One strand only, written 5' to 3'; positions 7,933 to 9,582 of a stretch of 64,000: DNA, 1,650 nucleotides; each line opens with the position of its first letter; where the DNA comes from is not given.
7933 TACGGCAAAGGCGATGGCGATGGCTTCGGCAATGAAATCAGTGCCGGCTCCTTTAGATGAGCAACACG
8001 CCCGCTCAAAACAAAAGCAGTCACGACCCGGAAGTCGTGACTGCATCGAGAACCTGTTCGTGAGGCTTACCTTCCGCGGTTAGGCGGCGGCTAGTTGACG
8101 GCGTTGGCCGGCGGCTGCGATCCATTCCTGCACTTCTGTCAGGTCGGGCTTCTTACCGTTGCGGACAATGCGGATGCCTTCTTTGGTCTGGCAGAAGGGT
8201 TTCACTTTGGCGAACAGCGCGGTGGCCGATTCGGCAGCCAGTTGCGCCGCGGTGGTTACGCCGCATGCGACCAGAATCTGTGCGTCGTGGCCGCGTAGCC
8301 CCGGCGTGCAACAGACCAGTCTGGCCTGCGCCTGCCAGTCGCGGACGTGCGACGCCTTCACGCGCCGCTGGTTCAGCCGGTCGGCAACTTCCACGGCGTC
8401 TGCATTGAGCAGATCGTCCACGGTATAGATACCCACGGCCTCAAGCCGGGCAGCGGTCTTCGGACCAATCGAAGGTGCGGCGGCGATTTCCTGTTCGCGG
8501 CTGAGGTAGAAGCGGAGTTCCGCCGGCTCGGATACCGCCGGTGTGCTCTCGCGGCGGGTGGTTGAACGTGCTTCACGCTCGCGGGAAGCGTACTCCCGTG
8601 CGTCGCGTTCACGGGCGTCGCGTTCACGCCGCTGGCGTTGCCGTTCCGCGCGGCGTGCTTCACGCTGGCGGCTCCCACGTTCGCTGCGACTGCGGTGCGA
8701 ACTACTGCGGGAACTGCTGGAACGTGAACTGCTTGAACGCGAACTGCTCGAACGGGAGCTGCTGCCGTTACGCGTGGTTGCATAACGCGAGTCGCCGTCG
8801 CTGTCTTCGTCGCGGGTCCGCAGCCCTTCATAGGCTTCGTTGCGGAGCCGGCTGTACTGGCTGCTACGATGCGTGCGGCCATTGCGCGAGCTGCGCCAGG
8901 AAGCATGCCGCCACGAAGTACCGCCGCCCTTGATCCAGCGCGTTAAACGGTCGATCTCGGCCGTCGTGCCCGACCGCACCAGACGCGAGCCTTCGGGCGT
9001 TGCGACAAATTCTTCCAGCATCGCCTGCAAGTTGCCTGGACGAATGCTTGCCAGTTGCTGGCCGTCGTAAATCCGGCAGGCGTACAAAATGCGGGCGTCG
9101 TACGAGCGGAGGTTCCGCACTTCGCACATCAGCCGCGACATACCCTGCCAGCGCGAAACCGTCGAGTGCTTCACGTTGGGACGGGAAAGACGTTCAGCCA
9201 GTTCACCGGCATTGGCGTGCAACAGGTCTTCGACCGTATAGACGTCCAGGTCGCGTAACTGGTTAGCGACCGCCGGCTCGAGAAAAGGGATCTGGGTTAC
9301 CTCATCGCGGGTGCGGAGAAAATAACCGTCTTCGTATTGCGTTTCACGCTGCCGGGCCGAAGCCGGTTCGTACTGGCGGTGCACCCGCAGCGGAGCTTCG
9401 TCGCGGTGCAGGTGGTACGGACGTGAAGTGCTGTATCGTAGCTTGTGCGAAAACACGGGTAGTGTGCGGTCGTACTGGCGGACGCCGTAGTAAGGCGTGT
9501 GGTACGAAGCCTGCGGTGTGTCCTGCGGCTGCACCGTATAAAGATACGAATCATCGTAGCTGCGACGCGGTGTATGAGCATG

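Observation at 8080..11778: SMC/RecF-like ATPase fused to tandem DUF4332 (HhH-like) domains with a eukaryote-style RS (Arg/Ser) tract between them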

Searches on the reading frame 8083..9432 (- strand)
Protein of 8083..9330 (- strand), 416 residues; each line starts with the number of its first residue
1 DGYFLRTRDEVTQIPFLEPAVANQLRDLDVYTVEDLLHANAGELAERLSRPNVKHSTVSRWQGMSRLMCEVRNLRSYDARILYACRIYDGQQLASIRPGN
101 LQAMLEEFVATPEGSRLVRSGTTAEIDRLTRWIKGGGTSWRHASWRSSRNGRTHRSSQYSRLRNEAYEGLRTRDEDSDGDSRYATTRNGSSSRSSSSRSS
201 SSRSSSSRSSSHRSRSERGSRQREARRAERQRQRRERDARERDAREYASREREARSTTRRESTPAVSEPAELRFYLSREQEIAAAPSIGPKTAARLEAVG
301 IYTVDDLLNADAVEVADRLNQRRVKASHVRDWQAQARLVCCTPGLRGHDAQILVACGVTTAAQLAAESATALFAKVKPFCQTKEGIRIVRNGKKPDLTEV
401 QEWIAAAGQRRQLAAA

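Call 21: search_solved_structures(query=window:8083-9330:-, max_evalue=1, show_alignments=2)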
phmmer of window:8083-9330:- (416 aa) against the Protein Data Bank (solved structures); distinct sequences matched with E-value up to 1: 14.
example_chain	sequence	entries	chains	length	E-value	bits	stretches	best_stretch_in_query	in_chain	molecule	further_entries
9i7s_K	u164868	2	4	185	0.022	17.2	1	217-302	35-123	Tom20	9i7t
1oyp_A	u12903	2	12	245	0.069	15.6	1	88-164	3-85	Ribonuclease PH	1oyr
6hiv_BN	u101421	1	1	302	0.097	15.2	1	181-241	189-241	mL80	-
1uds_A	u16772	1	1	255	0.23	13.9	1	89-167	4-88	Ribonuclease PH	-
1udn_A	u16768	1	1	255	0.24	13.9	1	89-167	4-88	Ribonuclease PH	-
1udq_A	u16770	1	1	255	0.24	13.9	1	89-167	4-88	Ribonuclease PH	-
1udo_A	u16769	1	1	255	0.29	13.6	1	89-164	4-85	Ribonuclease PH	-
1oys_A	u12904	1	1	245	0.33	13.4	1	88-148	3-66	Ribonuclease PH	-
4r8u_B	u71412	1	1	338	0.35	13.3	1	265-319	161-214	DNA polymerase IV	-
4r8u_A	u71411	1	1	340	0.36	13.3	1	265-319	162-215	DNA polymerase IV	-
6juq_A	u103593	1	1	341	0.36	13.3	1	265-319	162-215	DNA polymerase IV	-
6jup_F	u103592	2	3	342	0.36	13.3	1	265-319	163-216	DNA polymerase IV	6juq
4ir1_F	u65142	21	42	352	0.38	13.2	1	265-319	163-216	DNA polymerase IV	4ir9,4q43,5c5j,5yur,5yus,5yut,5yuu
4irc_F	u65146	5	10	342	0.66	12.4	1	265-319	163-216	DNA polymerase IV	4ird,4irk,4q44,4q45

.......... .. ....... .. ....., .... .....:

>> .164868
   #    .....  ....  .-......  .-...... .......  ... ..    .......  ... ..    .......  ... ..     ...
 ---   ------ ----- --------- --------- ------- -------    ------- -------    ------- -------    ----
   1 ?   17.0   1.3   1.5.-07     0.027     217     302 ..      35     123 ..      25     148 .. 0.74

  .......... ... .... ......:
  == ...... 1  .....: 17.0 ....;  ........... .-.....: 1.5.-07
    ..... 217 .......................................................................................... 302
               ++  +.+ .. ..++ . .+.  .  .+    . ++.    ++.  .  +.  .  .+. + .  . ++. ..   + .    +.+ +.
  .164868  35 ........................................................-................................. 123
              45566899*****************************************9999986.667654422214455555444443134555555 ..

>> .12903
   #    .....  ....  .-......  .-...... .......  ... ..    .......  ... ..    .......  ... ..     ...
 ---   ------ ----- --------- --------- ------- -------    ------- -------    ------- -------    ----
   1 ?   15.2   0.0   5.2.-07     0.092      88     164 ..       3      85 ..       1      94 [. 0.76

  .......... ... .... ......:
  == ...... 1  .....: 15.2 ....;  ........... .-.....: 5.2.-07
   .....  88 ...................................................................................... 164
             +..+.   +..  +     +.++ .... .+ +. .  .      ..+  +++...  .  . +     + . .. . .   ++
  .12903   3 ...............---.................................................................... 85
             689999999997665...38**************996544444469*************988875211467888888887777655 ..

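Call 48: predict_structure(alignment_id=A4)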
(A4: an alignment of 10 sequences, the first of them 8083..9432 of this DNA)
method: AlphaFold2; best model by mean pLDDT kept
length: 450 residues; sequences in the alignment: 10
mean_pLDDT: 71.6   pTM: 0.37
mean pLDDT of the five models: 71.6, 69.2, 68.8, 68.6, 67.8
residues with pLDDT >= 90: 150; 70-90: 142; 50-70: 34; < 50: 124
segments of 3 or more residues with pLDDT < 50: 1-29, 170-252, 293-303
pLDDT, mean of each block of 10 residues (from residue 1): 30 27 37 77 90 90 95 93 84 93 88 90 87 84 79 60 65 34 35 36 32 36 37 37 38 62 83 82 68 40 61 89 90 95 96 91 95 91 93 93 93 92 82 91 81
secondary structure, 60 per line:
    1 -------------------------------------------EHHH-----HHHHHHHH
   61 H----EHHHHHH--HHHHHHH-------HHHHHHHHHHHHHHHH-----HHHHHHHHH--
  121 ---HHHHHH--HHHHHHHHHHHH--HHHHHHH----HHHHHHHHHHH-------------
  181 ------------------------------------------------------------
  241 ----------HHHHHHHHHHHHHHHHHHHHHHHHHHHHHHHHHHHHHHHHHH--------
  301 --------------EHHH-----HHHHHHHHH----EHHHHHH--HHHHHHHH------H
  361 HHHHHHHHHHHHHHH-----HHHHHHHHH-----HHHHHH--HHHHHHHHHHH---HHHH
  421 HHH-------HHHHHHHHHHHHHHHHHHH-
elements in order: H53-61 H67-72 H75-81 H89-104 H110-118 H124-129 H132-143 H146-152 H157-167 H251-292 H324-332 H338-343 H346-353 H360-375 H381-389 H395-400 H403-413 H417-423 H431-449

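Call 51: fold_search(model_id=the predicted structure, library=pdb)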
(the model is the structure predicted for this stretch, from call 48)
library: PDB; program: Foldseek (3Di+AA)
matches with E <= 10: 227; with E <= 0.001: 0
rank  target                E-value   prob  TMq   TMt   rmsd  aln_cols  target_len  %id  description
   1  8y5l_NA               1.4e-01  0.87  0.11  0.10  13.1       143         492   15  E.coli transcription translation coupling complex in TTC-B state 1 (subclass1) containing mRNA with 30-mer spacer, Nu (released 2025-08-13)
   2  9q23_C                3.7e-01  0.75  0.12  0.17  20.4       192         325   10  DX2-CX3-RAD51 structure in the intermediate state (released 2026-03-04)
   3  9drc_A                6.2e-01  0.99  0.11  0.14   1.9        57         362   30  Ternary substrate complex of DNA polymerase iota R71A mutant with DNA (template A) and dTTP (released 2025-07-09)
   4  9q2a_B                6.6e-01  0.99  0.13  0.18   5.5        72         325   15  BCDX2-CX3-RAD51-RAD51-ssDNA supercomplex (released 2026-03-04)
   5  8gbj_C                7.6e-01  0.47  0.12  0.16  19.4       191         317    9  Cryo-EM structure of a human BCDX2/ssDNA complex (released 2023-06-21)
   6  8gj9_A                8.4e-01  0.99  0.12  0.70   2.1        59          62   15  RAD51C N-terminal domain (released 2023-08-16)
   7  3epi_A                8.4e-01  0.99  0.11  0.13   2.2        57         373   30  Structure of Human DNA Polymerase Iota complexed with N2-ethylguanine and incoming TTP (released 2008-12-16)
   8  3q8p_B                8.8e-01  0.99  0.11  0.13   1.9        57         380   32  Human DNA polymerase iota incorporating dCTP opposite 8-oxo-guanine (released 2011-02-23)
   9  3gv5_B                9.2e-01  0.98  0.11  0.13   2.4        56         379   30  Human DNA polymerase iota in complex with T template DNA and incoming ddADP (released 2009-06-02)
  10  9q2a_A                1.1e+00  0.99  0.13  0.17   1.6        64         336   16  BCDX2-CX3-RAD51-RAD51-ssDNA supercomplex (released 2026-03-04)
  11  2fln_A                1.1e+00  0.97  0.11  0.13   2.3        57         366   30  binary complex of catalytic core of human DNA polymerase iota with DNA (template A) (released 2006-12-05)
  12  9q23_D                1.1e+00  0.99  0.10  0.15   2.3        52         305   23  DX2-CX3-RAD51 structure in the intermediate state (released 2026-03-04)
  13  9a5e_A                1.1e+00  0.98  0.11  0.12   2.1        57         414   24  Integrative model of DPO41-RPOZ by crosslinking MS and deep learning (released 2024-09-18)
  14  4fs1_A                1.1e+00  0.98  0.11  0.13   1.9        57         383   30  Base pairing mechanism of N2,3-ethenoguanine with dTTP by human polymerase iota (released 2012-08-29)
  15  3osn_A                1.1e+00  0.98  0.11  0.13   1.9        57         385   30  Structural Basis for Proficient Incorporation of dTTP Opposite O6-Methylguanine by Human DNA Polymerase Iota (released 2010-10-20)
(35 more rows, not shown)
